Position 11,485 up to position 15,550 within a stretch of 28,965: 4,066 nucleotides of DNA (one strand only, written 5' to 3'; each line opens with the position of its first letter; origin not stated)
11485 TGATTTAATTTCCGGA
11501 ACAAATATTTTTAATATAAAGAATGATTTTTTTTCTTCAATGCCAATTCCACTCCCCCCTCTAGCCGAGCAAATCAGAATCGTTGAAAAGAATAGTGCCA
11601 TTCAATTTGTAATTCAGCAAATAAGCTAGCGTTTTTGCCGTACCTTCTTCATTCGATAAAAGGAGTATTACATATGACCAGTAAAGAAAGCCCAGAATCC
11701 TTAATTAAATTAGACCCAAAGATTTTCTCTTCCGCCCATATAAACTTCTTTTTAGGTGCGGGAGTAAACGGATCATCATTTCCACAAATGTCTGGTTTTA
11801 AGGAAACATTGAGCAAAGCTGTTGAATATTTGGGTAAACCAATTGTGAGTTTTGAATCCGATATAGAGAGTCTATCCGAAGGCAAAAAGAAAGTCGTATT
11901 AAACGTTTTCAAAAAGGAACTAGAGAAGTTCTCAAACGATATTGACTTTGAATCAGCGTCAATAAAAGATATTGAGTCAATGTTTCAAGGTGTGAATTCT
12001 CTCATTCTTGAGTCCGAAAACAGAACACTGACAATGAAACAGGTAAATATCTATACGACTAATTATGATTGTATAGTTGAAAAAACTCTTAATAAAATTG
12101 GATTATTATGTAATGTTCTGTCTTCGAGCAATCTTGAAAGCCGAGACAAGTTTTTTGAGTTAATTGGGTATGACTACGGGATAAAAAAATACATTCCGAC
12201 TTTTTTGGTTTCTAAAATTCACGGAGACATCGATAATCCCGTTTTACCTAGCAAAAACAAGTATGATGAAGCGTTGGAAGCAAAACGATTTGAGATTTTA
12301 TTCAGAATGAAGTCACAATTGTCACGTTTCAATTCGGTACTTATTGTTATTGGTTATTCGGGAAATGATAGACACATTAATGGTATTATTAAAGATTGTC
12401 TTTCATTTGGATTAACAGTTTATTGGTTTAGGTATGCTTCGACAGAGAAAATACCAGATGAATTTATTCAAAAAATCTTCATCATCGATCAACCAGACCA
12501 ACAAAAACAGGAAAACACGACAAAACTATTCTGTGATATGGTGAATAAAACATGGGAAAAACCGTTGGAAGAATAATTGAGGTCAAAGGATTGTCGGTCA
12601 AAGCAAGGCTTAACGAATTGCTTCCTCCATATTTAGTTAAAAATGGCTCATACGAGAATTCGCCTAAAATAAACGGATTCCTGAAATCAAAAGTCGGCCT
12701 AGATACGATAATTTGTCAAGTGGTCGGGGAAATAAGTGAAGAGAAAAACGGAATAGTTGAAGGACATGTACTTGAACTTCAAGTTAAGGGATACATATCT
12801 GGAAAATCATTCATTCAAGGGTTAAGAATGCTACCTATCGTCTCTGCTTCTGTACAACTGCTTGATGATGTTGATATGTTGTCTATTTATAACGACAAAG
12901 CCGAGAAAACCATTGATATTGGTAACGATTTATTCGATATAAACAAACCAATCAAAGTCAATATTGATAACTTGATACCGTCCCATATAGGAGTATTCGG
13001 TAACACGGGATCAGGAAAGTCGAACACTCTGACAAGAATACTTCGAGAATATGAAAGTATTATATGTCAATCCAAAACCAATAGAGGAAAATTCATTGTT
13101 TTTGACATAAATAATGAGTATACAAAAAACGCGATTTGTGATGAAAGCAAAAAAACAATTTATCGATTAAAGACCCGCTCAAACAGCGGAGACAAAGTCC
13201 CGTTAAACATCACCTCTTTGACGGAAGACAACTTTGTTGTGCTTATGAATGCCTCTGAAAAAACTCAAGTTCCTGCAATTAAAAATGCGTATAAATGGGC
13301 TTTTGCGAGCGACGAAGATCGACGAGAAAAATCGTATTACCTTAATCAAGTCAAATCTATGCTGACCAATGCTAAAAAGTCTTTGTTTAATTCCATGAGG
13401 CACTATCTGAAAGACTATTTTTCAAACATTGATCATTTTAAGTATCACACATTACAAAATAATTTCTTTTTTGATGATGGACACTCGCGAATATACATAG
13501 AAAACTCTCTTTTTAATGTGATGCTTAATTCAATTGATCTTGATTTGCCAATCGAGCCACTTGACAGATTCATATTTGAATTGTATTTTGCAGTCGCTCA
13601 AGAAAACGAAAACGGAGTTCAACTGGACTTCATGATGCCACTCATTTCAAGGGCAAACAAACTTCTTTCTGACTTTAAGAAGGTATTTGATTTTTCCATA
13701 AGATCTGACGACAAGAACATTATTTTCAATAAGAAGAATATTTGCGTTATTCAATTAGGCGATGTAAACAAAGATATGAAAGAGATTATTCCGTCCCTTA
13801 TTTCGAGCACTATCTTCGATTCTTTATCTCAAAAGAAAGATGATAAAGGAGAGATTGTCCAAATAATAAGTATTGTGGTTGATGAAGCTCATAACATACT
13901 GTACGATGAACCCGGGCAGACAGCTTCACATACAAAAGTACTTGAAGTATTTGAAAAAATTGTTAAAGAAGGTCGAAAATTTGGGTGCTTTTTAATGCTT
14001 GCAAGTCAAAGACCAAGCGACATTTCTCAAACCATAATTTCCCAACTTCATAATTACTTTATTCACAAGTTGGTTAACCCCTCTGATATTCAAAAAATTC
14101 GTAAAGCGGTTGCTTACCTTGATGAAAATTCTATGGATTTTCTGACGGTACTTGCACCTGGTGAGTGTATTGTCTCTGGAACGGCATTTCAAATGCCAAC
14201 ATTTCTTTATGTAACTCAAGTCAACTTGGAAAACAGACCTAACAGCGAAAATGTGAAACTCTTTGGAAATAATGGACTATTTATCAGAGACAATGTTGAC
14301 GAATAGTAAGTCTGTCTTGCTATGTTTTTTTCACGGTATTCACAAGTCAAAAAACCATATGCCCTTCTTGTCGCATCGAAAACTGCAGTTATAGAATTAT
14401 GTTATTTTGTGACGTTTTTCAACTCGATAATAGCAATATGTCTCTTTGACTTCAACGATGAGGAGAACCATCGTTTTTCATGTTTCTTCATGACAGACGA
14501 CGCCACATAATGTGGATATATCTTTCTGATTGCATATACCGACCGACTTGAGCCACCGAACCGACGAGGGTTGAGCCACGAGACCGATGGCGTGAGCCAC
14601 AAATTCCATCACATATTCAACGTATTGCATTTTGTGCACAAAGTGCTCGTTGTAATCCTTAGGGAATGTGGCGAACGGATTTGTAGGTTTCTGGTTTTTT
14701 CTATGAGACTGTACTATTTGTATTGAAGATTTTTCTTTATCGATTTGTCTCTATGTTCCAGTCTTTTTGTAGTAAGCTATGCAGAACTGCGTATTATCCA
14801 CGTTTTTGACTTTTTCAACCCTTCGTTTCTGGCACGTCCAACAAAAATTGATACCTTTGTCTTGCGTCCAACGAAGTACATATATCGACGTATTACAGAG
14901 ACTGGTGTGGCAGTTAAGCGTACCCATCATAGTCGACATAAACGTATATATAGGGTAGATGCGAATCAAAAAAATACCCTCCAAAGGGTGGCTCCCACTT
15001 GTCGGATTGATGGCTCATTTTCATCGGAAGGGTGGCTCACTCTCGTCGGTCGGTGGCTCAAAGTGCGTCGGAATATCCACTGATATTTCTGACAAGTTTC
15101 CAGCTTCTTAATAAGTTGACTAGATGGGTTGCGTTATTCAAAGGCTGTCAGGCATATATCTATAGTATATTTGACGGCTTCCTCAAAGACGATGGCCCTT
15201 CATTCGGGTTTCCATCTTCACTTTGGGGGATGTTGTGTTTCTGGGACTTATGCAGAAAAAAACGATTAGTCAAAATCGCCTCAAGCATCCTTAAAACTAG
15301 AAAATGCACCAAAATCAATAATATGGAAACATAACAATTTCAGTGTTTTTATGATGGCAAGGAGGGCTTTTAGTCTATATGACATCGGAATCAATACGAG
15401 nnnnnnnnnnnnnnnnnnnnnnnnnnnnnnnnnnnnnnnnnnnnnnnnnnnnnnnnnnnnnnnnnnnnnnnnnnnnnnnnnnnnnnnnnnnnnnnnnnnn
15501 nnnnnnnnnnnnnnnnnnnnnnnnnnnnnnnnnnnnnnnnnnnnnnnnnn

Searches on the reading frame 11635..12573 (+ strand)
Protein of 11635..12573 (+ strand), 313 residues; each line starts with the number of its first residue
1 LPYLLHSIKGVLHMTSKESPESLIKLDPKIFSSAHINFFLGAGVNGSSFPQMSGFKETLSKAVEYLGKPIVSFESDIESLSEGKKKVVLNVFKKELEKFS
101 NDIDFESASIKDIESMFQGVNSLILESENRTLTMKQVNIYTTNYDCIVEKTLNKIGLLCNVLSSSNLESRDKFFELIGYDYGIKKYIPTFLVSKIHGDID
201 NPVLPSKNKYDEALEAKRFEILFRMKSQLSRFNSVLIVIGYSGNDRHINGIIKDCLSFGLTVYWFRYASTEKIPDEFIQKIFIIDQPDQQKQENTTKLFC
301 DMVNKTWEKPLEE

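Call 12: search_protein_families(library=pfam, proteins=[window:11635-12573:+], max_evalue=0.01)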
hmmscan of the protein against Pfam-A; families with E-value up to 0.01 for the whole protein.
window:11635-12573:+ (313 aa): 1 family
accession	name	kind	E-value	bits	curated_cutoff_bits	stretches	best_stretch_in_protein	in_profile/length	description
PF13289.12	SIR2_2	-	2.4e-12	47.6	24.5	1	139-270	3-124/141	SIR2-like domain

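Call 13: search_protein_families(library=padloc, proteins=[window:11635-12573:+], max_evalue=0.01)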
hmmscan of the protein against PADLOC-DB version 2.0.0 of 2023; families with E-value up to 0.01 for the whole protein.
window:11635-12573:+ (313 aa): 28 families (the best 25 are shown)
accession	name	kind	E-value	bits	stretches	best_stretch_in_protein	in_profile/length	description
PDLC04084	SIR2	-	6.7e-17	59.8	2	205-305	280-384/414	-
PDLC04089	SIR2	-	2.3e-16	58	2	33-155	17-125/336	-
PDLC04093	SIR2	-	2.2e-13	47.9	2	200-268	236-306/395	-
PDLC04080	SIR2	-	1e-11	42.6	2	203-258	236-292/347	-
PDLC04079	SIR2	-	1.9e-11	41.2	2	85-157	135-206/430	-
PDLC04092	SIR2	-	4.4e-11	40.7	2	190-285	184-280/318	-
PDLC02419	Aga_SIR2-PNTD1-PNTD2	-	1e-10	39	1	138-274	122-248/558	Class I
PDLC04094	SIR2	-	1.7e-10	38.6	1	203-258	230-285/399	-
PDLC04076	SIR2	-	2.7e-10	38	1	185-258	251-326/406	-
PDLC04075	SIR2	-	5.5e-10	36.6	2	201-256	278-335/414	-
PDLC04087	SIR2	-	1.4e-09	35.3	2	133-200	129-195/343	-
PDLC02186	SIR2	-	3.4e-09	34.3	1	202-256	270-324/412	-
PDLC04088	SIR2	-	3.8e-08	30.9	2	85-158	121-197/390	-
PDLC04090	SIR2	-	5.3e-08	30.5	1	207-258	290-344/426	-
PDLC02420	Aga_SIR2-PNTD1-PNTD2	-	6.2e-08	29.3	1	135-264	131-248/1010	Class I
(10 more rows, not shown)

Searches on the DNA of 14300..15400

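Call 99: search_rna_families(source=window, start=14300, end=15400, threshold=evalue, max_evalue=1)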
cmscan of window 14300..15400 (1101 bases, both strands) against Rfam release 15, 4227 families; matches with E-value up to 1: 1.
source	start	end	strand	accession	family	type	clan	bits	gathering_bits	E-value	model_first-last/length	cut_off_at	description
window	14502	14573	+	RF02677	NsiR4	Gene; sRNA;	-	19.4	40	0.15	1-65/65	no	Nitrogen stress-induced RNA 4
